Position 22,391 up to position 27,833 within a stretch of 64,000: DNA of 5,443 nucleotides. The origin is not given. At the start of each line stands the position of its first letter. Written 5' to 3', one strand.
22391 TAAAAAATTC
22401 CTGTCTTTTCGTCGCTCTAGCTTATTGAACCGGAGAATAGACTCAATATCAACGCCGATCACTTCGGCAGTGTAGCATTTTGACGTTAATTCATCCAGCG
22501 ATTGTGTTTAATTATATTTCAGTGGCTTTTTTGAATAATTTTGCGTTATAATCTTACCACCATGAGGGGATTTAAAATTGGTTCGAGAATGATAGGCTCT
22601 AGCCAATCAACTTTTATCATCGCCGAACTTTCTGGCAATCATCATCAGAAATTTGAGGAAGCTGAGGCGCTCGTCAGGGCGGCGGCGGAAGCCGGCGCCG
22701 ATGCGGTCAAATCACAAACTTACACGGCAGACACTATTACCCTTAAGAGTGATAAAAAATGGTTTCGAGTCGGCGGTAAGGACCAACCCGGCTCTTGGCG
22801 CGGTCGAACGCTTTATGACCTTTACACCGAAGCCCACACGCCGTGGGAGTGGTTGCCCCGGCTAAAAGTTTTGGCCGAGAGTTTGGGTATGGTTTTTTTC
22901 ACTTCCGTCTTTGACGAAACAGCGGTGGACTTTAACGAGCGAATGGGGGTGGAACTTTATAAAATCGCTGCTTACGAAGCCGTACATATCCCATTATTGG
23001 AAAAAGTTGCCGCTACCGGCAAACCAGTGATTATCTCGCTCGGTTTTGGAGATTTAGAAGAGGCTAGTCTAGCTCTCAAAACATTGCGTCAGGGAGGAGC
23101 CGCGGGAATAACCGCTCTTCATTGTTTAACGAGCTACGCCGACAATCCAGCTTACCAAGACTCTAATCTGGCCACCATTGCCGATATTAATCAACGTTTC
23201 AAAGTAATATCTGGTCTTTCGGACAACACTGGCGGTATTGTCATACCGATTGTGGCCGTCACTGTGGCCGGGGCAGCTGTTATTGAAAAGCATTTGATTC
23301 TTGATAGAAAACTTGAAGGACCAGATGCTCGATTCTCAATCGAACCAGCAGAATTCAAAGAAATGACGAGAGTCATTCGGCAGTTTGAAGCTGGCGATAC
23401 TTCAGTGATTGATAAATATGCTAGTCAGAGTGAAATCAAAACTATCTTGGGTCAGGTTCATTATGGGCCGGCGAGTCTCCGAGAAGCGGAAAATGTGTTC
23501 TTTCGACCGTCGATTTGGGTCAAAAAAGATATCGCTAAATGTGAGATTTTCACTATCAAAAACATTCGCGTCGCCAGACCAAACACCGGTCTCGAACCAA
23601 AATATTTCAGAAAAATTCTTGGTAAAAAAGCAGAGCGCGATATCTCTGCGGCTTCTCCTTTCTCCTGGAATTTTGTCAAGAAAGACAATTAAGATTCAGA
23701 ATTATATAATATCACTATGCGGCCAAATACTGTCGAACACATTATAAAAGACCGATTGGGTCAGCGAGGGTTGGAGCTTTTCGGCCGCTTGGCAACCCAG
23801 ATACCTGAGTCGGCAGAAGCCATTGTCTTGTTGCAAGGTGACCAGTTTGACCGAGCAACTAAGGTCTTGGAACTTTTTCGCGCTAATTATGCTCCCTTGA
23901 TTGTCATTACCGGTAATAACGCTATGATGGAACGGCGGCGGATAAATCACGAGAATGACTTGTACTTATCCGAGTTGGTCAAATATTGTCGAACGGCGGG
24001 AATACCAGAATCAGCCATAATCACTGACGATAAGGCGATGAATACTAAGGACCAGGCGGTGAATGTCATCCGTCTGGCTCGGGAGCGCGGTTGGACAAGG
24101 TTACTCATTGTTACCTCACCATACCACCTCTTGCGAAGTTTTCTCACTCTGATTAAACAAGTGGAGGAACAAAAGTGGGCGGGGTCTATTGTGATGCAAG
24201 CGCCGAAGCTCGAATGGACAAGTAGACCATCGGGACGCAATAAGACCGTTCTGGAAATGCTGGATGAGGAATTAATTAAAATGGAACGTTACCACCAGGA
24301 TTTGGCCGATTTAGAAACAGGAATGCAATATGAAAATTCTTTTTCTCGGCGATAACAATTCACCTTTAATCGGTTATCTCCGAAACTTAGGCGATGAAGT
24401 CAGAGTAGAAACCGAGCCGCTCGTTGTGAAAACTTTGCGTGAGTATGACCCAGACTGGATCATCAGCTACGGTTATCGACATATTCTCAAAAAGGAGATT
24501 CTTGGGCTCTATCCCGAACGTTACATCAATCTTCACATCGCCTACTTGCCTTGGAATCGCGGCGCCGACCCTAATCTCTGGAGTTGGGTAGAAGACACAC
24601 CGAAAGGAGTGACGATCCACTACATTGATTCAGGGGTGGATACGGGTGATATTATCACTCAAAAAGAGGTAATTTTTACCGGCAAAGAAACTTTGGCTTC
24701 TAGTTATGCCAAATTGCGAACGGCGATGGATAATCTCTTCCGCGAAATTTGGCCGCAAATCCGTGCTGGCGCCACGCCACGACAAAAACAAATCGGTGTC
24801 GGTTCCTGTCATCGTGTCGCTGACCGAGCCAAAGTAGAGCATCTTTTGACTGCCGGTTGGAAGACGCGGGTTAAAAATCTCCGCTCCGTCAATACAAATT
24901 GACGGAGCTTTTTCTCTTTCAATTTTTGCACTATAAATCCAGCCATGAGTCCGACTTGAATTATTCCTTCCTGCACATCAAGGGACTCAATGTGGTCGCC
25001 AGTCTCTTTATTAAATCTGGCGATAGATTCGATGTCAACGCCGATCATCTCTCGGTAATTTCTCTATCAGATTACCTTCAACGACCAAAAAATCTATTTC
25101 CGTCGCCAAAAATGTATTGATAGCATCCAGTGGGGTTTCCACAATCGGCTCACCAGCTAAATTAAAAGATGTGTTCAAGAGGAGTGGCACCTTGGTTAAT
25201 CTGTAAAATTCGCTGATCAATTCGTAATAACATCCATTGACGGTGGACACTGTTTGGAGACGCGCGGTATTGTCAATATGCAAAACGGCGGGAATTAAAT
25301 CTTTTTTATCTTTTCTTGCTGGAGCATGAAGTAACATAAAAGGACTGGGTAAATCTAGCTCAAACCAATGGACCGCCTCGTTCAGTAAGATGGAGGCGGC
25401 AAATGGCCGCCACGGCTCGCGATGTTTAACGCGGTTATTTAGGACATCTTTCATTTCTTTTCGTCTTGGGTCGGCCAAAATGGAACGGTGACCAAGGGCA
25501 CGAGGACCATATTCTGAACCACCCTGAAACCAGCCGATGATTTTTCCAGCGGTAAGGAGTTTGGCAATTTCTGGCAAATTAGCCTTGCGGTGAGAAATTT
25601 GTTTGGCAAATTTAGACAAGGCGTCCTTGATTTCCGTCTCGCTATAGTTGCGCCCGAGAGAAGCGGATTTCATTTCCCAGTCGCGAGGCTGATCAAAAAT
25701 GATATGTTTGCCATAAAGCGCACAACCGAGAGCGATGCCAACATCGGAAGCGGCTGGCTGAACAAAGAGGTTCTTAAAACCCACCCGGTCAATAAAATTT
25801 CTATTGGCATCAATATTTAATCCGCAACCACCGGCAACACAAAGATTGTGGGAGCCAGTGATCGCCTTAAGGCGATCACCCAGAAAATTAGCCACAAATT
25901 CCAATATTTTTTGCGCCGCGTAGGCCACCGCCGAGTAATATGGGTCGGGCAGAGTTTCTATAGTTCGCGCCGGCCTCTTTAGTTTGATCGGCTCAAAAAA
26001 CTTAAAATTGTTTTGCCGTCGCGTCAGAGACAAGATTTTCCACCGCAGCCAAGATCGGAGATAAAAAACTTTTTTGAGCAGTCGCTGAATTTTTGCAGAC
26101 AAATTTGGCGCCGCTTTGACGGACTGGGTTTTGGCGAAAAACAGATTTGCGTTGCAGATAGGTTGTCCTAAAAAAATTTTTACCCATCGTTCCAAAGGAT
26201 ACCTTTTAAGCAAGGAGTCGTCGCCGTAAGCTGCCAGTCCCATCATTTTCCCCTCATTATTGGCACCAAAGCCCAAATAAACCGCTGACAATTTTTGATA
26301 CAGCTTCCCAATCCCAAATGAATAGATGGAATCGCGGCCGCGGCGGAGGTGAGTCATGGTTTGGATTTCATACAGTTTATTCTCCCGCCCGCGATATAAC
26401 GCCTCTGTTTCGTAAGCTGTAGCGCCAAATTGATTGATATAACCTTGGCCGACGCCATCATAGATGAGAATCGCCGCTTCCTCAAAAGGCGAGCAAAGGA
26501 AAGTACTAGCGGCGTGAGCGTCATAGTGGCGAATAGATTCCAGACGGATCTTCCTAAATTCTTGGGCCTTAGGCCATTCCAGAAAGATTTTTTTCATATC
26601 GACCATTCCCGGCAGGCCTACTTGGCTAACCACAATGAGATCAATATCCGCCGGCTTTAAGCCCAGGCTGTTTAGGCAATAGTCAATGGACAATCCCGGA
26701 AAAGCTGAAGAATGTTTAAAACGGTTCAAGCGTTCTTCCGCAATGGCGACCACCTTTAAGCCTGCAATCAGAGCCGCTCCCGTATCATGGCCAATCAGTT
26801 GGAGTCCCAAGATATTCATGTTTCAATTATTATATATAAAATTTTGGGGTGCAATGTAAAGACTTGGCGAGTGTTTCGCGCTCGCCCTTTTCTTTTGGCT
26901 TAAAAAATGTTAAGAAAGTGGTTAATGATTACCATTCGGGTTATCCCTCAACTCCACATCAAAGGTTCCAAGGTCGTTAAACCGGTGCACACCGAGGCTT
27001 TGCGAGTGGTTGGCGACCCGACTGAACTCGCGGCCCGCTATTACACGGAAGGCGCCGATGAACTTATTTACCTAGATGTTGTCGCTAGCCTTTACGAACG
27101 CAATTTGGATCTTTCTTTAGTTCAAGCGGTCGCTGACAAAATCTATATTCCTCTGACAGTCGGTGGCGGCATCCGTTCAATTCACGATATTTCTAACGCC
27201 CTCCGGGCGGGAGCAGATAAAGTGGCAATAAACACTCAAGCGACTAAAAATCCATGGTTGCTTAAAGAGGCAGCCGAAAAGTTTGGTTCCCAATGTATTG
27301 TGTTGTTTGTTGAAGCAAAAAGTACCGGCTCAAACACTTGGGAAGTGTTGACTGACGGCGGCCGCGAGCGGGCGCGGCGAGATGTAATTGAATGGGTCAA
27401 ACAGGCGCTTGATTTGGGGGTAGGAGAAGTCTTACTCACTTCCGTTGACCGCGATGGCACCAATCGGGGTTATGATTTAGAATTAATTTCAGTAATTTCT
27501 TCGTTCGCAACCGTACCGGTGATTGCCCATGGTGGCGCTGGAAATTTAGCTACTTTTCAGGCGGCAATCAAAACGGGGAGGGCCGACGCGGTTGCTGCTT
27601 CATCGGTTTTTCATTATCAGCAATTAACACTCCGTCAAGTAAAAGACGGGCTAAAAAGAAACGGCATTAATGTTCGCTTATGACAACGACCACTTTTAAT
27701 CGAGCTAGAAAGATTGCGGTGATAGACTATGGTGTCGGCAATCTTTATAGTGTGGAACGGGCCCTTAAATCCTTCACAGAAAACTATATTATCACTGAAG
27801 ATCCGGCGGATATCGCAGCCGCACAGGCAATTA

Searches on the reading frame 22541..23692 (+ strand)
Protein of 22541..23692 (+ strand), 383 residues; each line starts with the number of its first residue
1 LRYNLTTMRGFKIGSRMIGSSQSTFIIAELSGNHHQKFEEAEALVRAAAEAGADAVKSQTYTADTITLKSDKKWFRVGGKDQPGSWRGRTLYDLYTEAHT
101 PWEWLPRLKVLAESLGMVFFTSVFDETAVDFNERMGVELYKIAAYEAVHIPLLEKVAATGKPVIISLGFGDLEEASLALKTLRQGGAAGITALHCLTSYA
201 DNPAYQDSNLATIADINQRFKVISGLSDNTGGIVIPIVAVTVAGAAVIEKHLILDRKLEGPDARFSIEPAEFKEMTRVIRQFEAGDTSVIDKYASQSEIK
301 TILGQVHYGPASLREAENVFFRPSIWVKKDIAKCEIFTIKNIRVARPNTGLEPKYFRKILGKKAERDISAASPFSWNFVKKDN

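Call 3: search_protein_families(library=pfam, proteins=[window:22541-23692:+], max_evalue=0.01)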
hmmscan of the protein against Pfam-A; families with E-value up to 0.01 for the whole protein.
window:22541-23692:+ (383 aa): 2 families
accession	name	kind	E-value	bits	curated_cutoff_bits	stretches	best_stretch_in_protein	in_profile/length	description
PF03102.20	NeuB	-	4.8e-69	232.9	22.1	1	44-284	1-234/241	NeuB family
PF08666.17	SAF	-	3.8e-07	31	21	1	323-379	2-62/63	SAF domain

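Call 4: search_protein_families(library=ncbifam, proteins=[window:22541-23692:+], max_evalue=0.01)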
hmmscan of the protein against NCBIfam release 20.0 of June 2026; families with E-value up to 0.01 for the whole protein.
window:22541-23692:+ (383 aa): 4 families
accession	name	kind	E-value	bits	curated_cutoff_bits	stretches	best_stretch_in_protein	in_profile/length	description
TIGR03586.1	PseI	equivalog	1.2e-106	356.6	340.25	1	24-373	2-326/327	pseudaminic acid synthase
TIGR03569.1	NeuB_NnaB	equivalog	2.4e-71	240.5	399.65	1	24-370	1-325/329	N-acetylneuraminate synthase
TIGR01361.1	DAHP_synth_Bsub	equivalog_domain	0.0037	16.7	267.75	0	108-171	81-143/260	3-deoxy-7-phosphoheptulonate synthase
NF006421.0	PRK08673.1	subfamily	0.0042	16.4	335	0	107-170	149-211/338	3-deoxy-7-phosphoheptulonate synthase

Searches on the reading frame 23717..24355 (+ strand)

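Call 3: search_protein_families(library=pfam, proteins=[window:23717-24355:+], max_evalue=0.01)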
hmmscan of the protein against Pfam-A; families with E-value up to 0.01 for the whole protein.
window:23717-24355:+ (212 aa): 1 family
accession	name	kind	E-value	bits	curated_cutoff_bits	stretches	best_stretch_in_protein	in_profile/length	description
PF02698.23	DUF218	-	5.6e-16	59.1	27.6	1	35-166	2-110/133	DUF218 domain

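Call 4: search_protein_families(library=ncbifam, proteins=[window:23717-24355:+], max_evalue=0.01)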
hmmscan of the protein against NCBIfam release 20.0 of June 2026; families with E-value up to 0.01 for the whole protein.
window:23717-24355:+ (212 aa): 1 family
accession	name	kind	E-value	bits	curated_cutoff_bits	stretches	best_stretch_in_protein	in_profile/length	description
NF007794.0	PRK10494.1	equivalog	0.00026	20.5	205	1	43-143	105-195/259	envelope biogenesis factor ElyC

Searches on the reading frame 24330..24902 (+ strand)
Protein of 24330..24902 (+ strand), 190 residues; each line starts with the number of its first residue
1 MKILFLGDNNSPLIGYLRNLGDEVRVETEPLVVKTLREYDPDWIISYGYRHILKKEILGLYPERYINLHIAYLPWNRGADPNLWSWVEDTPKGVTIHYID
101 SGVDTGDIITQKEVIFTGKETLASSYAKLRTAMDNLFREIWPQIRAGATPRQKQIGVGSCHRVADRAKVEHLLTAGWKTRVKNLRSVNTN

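Call 7: search_protein_families(library=pfam, proteins=[window:24330-24902:+], max_evalue=0.001)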
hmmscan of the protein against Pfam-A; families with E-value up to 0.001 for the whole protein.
window:24330-24902:+ (190 aa): 1 family
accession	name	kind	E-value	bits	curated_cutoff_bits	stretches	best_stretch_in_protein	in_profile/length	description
PF00551.24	Formyl_trans_N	-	1.7e-20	73.9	26.1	1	26-136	65-176/181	Formyl transferase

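Call 38: search_protein_families(library=ncbifam, proteins=[window:24330-24902:+], max_evalue=0.001)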
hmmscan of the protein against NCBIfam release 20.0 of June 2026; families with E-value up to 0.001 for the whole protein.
window:24330-24902:+ (190 aa): 7 families
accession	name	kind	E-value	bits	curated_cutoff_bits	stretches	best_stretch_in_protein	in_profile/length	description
NF005998.1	PRK08125.1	equivalog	1.4e-21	76.6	777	1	29-156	64-192/649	bifunctional UDP-4-amino-4-deoxy-L-arabinose formyltransferase/UDP-glucuronic acid oxidase ArnA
NF005414.0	PRK06988.1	equivalog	7.8e-21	74.3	316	1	29-154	66-192/311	formyltransferase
TIGR00460.1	fmt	equivalog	6.5e-16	58.3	201.5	1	33-156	72-198/315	methionyl-tRNA formyltransferase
NF005755.0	PRK07579.1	equivalog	2e-15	57.3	238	1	64-161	87-184/245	dTDP-4-amino-4,6-dideoxyglucose formyltransferase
TIGR00639.1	PurN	equivalog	2.8e-15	56.3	150.1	1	26-132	65-172/192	phosphoribosylglycinamide formyltransferase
TIGR00655.1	PurU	equivalog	5.1e-10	39.4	285.95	1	22-115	142-236/280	formyltetrahydrofolate deformylase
NF004684.0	PRK06027.1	subfamily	9.6e-10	38.6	223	1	23-114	148-240/286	formyltetrahydrofolate deformylase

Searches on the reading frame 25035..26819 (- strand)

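Call 7: search_protein_families(library=pfam, proteins=[window:25035-26819:-], max_evalue=0.001)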
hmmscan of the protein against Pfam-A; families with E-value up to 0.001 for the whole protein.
window:25035-26819:- (594 aa): 2 families
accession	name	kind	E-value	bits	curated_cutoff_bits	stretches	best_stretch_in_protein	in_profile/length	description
PF16861.10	Carbam_trans_C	-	1.5e-64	217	27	1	419-587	1-170/170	Carbamoyltransferase C-terminus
PF02543.21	Carbam_trans_N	-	3e-36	126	24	3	240-368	222-346/346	Carbamoyltransferase N-terminus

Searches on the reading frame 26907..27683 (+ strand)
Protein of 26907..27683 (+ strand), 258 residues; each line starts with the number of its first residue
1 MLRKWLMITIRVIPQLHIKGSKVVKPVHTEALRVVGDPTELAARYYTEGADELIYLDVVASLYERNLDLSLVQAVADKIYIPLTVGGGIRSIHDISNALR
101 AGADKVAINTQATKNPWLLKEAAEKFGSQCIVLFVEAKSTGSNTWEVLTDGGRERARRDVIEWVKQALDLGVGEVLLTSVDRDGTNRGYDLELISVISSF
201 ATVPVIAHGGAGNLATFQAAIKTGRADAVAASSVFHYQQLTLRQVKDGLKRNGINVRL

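Call 7: search_protein_families(library=pfam, proteins=[window:26907-27683:+], max_evalue=0.001)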
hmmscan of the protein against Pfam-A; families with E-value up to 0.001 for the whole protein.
window:26907-27683:+ (258 aa): 5 families
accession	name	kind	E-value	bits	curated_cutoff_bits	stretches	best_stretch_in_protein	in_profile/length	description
PF00977.27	His_biosynth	-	2.9e-63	213.8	23.6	1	11-240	1-227/228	Histidine biosynthesis protein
PF01207.24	Dus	-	7.1e-08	32.3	20.4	1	61-125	164-229/311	Dihydrouridine synthase (Dus)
PF03060.21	NMO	-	4.1e-06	26.9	28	0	69-110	182-223/331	Nitronate monooxygenase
PF05690.20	ThiG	-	1.1e-05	25.4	23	0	71-113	166-208/247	Thiazole biosynthesis protein ThiG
PF02581.23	TMP-TENI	-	6.7e-05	22.8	27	0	66-108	135-176/180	Thiamine monophosphate synthase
